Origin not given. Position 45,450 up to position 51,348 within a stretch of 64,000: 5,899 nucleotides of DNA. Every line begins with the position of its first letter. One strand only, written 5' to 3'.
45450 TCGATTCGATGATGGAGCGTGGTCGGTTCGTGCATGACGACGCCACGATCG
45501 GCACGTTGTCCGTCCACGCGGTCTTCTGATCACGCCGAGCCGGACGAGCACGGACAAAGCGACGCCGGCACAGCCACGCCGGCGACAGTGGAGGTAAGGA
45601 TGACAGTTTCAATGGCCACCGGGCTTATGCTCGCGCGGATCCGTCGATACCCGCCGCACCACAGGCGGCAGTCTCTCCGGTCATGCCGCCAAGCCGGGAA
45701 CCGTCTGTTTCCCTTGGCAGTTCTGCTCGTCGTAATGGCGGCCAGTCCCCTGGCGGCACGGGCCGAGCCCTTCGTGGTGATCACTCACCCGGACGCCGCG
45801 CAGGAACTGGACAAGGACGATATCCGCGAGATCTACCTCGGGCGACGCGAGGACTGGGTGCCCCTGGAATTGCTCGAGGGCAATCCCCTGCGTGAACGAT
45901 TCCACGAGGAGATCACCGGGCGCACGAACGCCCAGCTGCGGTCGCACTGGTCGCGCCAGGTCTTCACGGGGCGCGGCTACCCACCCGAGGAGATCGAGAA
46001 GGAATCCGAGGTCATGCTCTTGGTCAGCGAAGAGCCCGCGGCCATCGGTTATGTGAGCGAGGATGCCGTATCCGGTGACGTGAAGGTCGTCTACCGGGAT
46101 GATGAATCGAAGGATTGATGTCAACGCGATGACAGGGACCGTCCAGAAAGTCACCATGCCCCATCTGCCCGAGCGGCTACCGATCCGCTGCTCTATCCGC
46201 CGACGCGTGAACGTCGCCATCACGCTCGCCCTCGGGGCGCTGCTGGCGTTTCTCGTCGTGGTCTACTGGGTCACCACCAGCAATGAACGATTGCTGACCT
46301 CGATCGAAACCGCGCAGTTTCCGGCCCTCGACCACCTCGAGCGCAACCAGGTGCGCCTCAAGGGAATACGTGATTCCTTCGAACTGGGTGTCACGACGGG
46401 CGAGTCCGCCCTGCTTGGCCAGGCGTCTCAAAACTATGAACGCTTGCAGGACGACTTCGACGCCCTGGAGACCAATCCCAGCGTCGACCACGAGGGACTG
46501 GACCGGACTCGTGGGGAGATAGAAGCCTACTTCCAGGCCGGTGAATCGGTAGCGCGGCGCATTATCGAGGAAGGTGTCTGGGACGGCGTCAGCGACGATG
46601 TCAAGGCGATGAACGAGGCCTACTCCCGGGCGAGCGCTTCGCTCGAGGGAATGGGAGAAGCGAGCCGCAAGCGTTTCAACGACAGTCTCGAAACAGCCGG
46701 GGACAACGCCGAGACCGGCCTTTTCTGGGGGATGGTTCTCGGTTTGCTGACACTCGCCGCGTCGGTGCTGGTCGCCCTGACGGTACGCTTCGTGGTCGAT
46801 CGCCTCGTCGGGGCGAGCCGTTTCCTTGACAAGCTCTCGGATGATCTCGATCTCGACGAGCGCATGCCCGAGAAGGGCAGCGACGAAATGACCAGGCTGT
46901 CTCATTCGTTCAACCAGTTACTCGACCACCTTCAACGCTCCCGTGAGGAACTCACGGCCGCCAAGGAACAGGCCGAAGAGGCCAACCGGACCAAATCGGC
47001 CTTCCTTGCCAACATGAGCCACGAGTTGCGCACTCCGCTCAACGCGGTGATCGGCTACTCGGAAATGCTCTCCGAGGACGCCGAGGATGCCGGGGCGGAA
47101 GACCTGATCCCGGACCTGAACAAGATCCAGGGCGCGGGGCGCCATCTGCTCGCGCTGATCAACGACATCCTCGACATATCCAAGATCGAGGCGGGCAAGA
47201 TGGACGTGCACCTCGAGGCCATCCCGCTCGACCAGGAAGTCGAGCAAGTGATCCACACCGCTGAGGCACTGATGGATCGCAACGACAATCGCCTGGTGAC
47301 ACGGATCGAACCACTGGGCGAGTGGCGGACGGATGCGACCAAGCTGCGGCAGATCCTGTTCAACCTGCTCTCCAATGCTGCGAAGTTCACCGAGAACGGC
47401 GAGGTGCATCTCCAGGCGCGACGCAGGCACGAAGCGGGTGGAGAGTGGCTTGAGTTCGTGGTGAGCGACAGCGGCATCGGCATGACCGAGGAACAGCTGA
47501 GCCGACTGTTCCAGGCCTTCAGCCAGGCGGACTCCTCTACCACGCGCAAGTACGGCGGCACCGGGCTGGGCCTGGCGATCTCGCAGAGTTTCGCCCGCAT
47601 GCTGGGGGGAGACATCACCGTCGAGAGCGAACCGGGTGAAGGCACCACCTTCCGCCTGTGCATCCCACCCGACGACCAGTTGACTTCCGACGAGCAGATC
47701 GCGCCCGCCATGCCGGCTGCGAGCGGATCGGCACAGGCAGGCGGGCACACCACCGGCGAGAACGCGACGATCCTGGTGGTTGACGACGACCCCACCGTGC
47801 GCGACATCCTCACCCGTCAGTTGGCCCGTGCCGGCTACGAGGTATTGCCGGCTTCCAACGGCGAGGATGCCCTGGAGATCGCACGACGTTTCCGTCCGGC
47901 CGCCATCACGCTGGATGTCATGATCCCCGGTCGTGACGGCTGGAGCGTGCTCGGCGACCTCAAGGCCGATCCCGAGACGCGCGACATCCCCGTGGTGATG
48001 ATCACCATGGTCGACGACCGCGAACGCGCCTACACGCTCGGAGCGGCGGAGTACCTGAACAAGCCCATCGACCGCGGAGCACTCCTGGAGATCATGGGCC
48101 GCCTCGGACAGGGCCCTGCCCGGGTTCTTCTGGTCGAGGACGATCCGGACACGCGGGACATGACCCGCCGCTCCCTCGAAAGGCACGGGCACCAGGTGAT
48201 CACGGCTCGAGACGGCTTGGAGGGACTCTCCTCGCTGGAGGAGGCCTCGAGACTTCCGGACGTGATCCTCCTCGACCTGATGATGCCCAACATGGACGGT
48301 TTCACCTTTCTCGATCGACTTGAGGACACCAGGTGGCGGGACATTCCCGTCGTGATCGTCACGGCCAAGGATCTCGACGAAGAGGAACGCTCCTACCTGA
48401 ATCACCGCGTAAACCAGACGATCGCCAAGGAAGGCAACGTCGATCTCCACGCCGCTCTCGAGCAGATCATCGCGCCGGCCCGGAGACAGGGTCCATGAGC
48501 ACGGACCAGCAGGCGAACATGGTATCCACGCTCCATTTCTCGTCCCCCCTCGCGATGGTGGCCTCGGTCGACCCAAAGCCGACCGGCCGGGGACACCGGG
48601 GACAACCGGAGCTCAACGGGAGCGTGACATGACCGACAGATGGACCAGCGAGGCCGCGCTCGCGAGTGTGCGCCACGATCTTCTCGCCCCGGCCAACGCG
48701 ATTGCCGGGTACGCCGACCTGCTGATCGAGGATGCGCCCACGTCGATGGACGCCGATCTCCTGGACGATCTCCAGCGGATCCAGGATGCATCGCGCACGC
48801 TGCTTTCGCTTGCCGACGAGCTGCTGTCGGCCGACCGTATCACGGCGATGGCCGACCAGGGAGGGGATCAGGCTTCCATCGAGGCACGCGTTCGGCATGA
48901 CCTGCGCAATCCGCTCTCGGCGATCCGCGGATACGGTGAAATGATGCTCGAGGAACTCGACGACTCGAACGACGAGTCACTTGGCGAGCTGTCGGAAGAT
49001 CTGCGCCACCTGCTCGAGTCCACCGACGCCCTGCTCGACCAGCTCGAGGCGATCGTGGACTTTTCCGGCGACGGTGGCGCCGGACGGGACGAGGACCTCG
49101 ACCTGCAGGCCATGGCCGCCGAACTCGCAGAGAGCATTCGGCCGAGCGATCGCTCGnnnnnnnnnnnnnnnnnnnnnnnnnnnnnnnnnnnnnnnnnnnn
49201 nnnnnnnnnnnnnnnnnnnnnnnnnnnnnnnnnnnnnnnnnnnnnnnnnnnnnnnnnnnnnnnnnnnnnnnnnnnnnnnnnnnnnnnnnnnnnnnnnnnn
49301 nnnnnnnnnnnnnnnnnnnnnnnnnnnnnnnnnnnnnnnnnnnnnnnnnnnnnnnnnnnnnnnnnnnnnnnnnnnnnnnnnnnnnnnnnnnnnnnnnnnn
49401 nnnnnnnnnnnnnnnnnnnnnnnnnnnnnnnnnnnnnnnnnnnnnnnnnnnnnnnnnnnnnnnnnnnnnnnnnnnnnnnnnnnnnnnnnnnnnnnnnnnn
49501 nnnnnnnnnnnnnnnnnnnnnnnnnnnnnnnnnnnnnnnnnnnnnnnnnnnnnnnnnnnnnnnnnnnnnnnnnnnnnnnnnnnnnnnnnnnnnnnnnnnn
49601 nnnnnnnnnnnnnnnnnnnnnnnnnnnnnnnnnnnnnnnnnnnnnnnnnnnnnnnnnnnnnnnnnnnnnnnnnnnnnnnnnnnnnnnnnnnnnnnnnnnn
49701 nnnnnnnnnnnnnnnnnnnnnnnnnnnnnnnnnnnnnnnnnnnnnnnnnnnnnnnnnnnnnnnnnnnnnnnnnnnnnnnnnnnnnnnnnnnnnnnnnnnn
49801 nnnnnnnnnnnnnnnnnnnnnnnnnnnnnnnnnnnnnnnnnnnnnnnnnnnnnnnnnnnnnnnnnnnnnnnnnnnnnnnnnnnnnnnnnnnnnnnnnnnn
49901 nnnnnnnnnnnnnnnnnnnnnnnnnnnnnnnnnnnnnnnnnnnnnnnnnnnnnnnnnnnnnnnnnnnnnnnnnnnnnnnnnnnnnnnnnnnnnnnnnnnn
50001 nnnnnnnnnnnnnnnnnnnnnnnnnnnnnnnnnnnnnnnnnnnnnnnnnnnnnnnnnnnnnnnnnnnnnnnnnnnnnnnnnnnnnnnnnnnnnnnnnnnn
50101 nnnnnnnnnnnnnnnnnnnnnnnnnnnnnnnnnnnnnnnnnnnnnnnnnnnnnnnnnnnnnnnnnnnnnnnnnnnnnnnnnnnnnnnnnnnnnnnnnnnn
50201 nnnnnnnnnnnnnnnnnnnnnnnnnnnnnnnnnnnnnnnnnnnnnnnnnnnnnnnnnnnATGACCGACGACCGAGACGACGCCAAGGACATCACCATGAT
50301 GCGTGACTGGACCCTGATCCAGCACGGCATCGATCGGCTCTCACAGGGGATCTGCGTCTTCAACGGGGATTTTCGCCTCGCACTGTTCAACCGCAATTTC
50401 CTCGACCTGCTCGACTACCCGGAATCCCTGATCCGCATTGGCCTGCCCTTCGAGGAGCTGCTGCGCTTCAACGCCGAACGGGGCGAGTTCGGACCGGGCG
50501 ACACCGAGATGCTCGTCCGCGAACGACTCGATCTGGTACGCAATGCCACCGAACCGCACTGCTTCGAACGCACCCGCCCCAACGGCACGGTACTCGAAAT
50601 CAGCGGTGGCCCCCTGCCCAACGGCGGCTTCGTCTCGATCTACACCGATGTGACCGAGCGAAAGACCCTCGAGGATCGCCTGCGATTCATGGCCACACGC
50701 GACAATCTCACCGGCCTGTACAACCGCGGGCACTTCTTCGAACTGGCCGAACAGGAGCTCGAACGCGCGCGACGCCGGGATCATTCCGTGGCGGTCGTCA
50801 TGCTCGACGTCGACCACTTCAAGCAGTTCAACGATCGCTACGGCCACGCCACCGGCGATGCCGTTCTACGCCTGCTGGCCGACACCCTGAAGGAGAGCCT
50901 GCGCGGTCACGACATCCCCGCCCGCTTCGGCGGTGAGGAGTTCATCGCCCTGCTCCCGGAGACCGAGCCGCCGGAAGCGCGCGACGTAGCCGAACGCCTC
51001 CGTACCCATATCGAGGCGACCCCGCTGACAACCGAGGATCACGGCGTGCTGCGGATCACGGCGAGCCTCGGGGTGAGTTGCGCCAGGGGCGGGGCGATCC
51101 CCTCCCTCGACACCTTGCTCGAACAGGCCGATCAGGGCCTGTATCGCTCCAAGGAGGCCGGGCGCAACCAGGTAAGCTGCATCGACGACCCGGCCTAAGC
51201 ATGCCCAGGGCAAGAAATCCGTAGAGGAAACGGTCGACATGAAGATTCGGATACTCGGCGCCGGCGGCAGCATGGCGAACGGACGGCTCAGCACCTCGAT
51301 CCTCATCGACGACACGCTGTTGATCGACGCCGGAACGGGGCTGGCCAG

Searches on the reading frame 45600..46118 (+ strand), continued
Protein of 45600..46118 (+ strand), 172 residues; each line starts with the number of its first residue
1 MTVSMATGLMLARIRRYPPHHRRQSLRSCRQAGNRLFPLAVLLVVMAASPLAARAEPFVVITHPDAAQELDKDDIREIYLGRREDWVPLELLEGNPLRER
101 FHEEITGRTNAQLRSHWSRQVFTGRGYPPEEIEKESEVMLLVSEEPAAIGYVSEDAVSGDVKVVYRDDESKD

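Call 84: search_protein_families(library=pfam, proteins=[P0125, P0128, P0140, P0151, P0271], max_evalue=0.01)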
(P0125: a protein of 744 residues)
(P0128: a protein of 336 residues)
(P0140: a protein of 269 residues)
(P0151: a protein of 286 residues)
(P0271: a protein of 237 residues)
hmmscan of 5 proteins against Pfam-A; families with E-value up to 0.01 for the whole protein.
P0125 (744 aa): 4 families
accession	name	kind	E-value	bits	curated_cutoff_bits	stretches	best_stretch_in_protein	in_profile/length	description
PF05569.17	Peptidase_M56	-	8.9e-30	104.3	31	1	23-314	7-294/296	BlaR1 peptidase M56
PF01435.24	Peptidase_M48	-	3.4e-07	30.7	20.3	1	158-235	4-86/186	Peptidase family M48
PF12849.12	PBP_like_2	-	0.00017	21.9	27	0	493-601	93-190/267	PBP superfamily domain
PF04932.20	Wzy_C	-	0.0076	16.5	31.7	0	17-66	12-60/149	O-Antigen ligase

P0128 (336 aa): 0 families

P0140 (269 aa): 0 families

P0151 (286 aa): 1 family
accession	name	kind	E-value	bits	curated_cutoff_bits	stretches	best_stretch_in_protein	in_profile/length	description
PF12849.12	PBP_like_2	-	0.00013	22.2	27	1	28-139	90-190/267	PBP superfamily domain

P0271 (237 aa): 0 families

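Call 87: find_encoding_contigs(protein=P0283, flank=5000, max_places=1)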
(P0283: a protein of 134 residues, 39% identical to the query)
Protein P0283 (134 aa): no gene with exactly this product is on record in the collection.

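Call 88: find_encoding_contigs(protein=P0389, flank=5000, max_places=1)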
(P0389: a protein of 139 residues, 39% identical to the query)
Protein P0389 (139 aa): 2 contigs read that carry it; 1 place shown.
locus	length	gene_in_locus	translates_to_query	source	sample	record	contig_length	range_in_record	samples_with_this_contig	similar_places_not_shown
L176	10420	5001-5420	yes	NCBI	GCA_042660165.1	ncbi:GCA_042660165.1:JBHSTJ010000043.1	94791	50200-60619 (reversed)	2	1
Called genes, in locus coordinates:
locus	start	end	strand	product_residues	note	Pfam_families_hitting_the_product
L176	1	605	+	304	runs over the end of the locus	PF00701:DHDPS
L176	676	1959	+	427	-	PF00270:DEAD, PF04851:ResIII, PF00271:Helicase_C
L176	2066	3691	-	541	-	PF00672:HAMP (faint), PF00015:MCPsignal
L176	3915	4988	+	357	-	PF13609:Porin_4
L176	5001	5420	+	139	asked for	-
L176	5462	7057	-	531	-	PF03806:ABG_transport, PF03606:DcuC (weak)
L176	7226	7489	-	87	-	PF11280:DUF3081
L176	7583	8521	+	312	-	PF23023:Anti-Pycsar_Apyc1, PF00753:Lactamase_B, PF12706:Lactamase_B_2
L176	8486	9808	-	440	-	PF10009:DUF2252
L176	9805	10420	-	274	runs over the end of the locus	PF03976:PPK2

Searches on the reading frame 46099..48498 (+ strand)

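Call 3: search_protein_families(library=pfam, proteins=[window:46099-48498:+], max_evalue=0.01)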
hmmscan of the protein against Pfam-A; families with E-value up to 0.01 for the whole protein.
window:46099-48498:+ (799 aa): 6 families
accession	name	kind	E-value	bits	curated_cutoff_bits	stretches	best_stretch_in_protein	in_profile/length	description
PF00072.30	Response_reg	-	7.4e-46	155.3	30.2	2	558-664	1-108/111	Response regulator receiver domain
PF02518.31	HATPase_c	-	2.3e-31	109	26.4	1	412-524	2-109/111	Histidine kinase-, DNA gyrase B-, and HSP90-like ATPase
PF00512.31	HisKA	-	1.8e-19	70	26.9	1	299-366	2-66/66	His Kinase A (phospho-acceptor) domain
PF00672.30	HAMP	-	5.2e-07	30.3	25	1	251-279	24-52/53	HAMP domain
PF13589.12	HATPase_c_3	-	0.00019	21.9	25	1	435-511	21-93/137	Histidine kinase-, DNA gyrase B-, and HSP90-like ATPase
PF13581.12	HATPase_c_2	-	0.0055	17.2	27.4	0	423-520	39-125/127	Histidine kinase-like ATPase domain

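Call 4: search_protein_families(library=ncbifam, proteins=[window:46099-48498:+], max_evalue=0.01)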
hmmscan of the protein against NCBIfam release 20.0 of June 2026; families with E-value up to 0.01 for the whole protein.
window:46099-48498:+ (799 aa): 167 families (the best 25 are shown)
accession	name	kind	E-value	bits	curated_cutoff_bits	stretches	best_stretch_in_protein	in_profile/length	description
TIGR02956.1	TMAO_torS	equivalog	2.2e-93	314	676.5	2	286-668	451-818/967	TMAO reductase system sensor histidine kinase/response regulator TorS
NF038297.2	hybrid_HK_HrmK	equivalog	1.7e-89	301.1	725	2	275-666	211-604/607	hybrid histidine kinase/response regulator HrmK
NF011874.0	PRK15347.1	equivalog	2.5e-89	300.5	852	3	219-529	303-618/921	two component system sensor kinase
NF008318.0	PRK11107.1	equivalog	1.1e-88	298.5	890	3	283-523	277-517/920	two-component sensor histidine kinase BarA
NF041947.1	LuxQ_Vibrio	equivalog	3.9e-81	273.1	1200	2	286-664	459-833/843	quorum-sensing autoinducer 2 sensor kinase/phosphatase LuxQ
NF008099.0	PRK10841.1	equivalog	1.4e-77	261.4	920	3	284-523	455-689/949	two-component system sensor histidine kinase RcsC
NF008302.0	PRK11091.1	equivalog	4.6e-68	230.1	838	2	287-669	271-642/779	aerobic respiration two-component sensor histidine kinase ArcB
NF045901.1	HisKinLetSLeg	equivalog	2e-64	218.1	1650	2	272-521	266-515/906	two-component system sensor histidine kinase LetS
NF008543.0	PRK11466.1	equivalog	6.7e-60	202.9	982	2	175-666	297-794/914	TMAO reductase system sensor histidine kinase/response regulator TorS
NF041832.1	near_NosP_CTERM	subfamily_domain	1.2e-58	199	400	2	293-658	1-358/370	NahK/ErcS family hybrid sensor histidine kinase/response regulator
NF046044.1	PnpS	equivalog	5.4e-55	187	400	1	295-523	166-390/390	two-component system histidine kinase PnpS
NF047465.1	hybrid_HK_LvrA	exception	2e-53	181.6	1200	2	272-658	175-572/819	hybrid histidine kinase/response regulator LvrA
NF040691.1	MtrAB_MtrB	equivalog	1.1e-51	176.4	450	1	214-525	195-493/507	MtrAB system histidine kinase MtrB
NF007420.1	PRK09959.1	equivalog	1.9e-51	174.8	1995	2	285-659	698-1063/1197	acid-sensing system histidine kinase EvgS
NF033092.0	HK_WalK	equivalog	5.9e-47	160.5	725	1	293-523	366-593/594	cell wall metabolism sensor histidine kinase WalK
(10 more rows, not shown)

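Call 77: search_protein_families(library=padloc, proteins=[window:46099-48498:+], max_evalue=0.001)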
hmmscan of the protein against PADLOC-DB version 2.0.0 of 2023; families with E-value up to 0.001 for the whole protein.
window:46099-48498:+ (799 aa): 2 families
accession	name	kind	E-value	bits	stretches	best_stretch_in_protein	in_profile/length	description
PDLC00405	SduA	-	2.4e-14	51.6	2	674-792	7-130/323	DUF4263 domain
PDLC04055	PD-T4-6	-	1.3e-11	41.9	1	535-640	347-450/496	-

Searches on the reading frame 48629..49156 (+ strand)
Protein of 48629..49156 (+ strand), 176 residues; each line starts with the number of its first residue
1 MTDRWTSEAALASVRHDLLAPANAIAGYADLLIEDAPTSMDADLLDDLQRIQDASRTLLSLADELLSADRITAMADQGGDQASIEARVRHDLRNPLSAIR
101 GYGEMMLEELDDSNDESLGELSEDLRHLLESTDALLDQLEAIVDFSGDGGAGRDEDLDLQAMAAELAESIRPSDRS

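Call 73: search_solved_structures(query=window:48629-49156:+, max_evalue=0.01, show_alignments=2)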
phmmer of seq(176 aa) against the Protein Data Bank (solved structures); distinct sequences matched with E-value up to 0.01: 3.
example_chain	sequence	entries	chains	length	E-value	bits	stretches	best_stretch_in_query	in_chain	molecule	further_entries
4kp4_A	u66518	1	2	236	9.7e-06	29.5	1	79-166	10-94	Osmolarity sensor protein EnvZ, Histidine kinase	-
4jas_A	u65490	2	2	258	0.00051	23.9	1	85-146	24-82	Histidine kinase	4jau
3zrw_B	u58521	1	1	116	0.0074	20.1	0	69-130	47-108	AF1503 PROTEIN, OSMOLARITY SENSOR PROTEIN ENVZ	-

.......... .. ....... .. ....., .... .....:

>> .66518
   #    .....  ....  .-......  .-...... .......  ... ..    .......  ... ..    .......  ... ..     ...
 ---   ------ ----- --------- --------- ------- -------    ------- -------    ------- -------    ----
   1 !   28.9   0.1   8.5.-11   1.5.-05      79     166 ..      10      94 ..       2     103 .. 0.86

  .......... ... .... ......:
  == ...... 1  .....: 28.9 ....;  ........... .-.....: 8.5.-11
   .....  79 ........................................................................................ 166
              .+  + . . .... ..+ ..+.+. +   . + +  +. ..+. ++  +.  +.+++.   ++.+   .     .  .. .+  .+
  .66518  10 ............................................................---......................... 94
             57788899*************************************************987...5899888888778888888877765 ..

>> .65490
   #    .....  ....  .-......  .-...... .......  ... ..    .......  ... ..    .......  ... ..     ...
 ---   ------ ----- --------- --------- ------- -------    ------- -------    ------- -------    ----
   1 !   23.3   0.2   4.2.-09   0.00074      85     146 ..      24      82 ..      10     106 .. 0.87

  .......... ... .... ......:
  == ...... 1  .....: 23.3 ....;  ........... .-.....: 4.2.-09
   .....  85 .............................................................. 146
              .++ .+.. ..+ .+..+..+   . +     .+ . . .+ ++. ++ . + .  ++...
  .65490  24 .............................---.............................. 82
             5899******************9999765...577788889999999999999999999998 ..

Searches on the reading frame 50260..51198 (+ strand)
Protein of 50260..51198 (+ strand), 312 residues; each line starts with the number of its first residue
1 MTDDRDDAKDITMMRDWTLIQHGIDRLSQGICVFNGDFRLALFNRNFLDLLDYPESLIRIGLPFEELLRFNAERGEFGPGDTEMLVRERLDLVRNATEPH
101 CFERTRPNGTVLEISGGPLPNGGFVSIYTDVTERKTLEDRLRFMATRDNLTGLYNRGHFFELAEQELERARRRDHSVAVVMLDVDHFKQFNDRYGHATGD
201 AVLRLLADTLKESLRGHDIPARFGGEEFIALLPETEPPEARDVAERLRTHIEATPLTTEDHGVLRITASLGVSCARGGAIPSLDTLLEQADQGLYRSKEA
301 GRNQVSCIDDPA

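Call 3: search_protein_families(library=pfam, proteins=[window:50260-51198:+], max_evalue=0.01)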
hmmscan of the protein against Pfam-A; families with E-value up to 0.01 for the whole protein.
window:50260-51198:+ (312 aa): 5 families
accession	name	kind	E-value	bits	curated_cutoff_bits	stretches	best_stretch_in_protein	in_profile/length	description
PF00990.26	GGDEF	-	1.2e-47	162.1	23.8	1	145-304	1-161/161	Diguanylate cyclase, GGDEF domain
PF12860.13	PAS_7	-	3.2e-39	134.1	27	1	24-137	1-113/115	PAS fold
PF17853.6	GGDEF_2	-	7.9e-05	23.3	24.5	1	173-273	21-94/116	GGDEF-like domain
PF13188.13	PAS_8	-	0.0025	18.1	21.8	0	27-69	10-48/65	PAS domain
PF08448.16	PAS_4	-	0.0075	16.9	23.1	0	25-135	2-109/110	PAS fold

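Call 4: search_protein_families(library=ncbifam, proteins=[window:50260-51198:+], max_evalue=0.01)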
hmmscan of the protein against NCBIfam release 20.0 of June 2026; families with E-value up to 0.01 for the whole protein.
window:50260-51198:+ (312 aa): 23 families
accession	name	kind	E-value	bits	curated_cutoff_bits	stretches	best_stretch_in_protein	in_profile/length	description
TIGR00254.1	GGDEF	domain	8.1e-57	191.6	37.4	1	141-307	1-166/168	diguanylate cyclase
NF038266.1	diguan_SiaD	equivalog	2.6e-51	174.4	290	1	136-305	85-252/252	biofilm regulation diguanylate cyclase SiaD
NF007135.0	PRK09581.1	equivalog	1.7e-48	165.6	474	1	134-306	282-453/457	PleD family two-component system response regulator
NF047654.1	DiguCycDgcRLepto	equivalog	2.9e-46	157.7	500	1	134-305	122-293/295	diguanylate cyclase DgcR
NF007380.0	PRK09894.1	equivalog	7.7e-45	153.5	256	1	141-310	125-289/296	diguanylate cyclase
NF011955.1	PRK15426.1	equivalog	3.3e-44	151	408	1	129-309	382-562/564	cellulose biosynthesis regulator diguanylate cyclase DgcQ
NF041606.1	dguan_cyc_DgcA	equivalog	6.8e-42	143.6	370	1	142-306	175-337/340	diguanylate cyclase DgcA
NF007423.1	PRK09966.1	equivalog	2.5e-37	128.7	325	1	138-298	232-390/390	diguanylate cyclase DgcN/YfiN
NF007298.0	PRK09776.1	equivalog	7e-37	126.8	1135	1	123-306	662-843/1111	diguanylate cyclase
NF051473.1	DigCycDgcsShew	equivalog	3.2e-32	112.1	400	1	145-304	135-287/291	diguanylate cyclase DgcS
NF045675.1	PhdiestaseDibA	equivalog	4.1e-32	111.3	980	1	124-304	182-360/623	phosphodiesterase DibA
NF007599.0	PRK10245.1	equivalog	6.1e-31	107.2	402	1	136-305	201-367/371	diguanylate cyclase AdrA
NF007474.0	PRK10060.1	equivalog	1.1e-28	99.8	782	1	128-306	220-393/663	cyclic di-GMP phosphodiesterase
NF040885.1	diguan_DgcJ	equivalog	1.5e-27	96.6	500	1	147-303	343-491/493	diguanylate cyclase DgcJ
NF047872.1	GGDEF_GdpS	equivalog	4.9e-24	85.2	400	1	127-305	169-347/355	GGDEF domain-containing protein GdpS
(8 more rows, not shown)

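Call 77: search_protein_families(library=padloc, proteins=[window:50260-51198:+], max_evalue=0.001)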
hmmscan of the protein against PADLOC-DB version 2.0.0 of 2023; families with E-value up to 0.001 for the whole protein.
window:50260-51198:+ (312 aa): 0 families
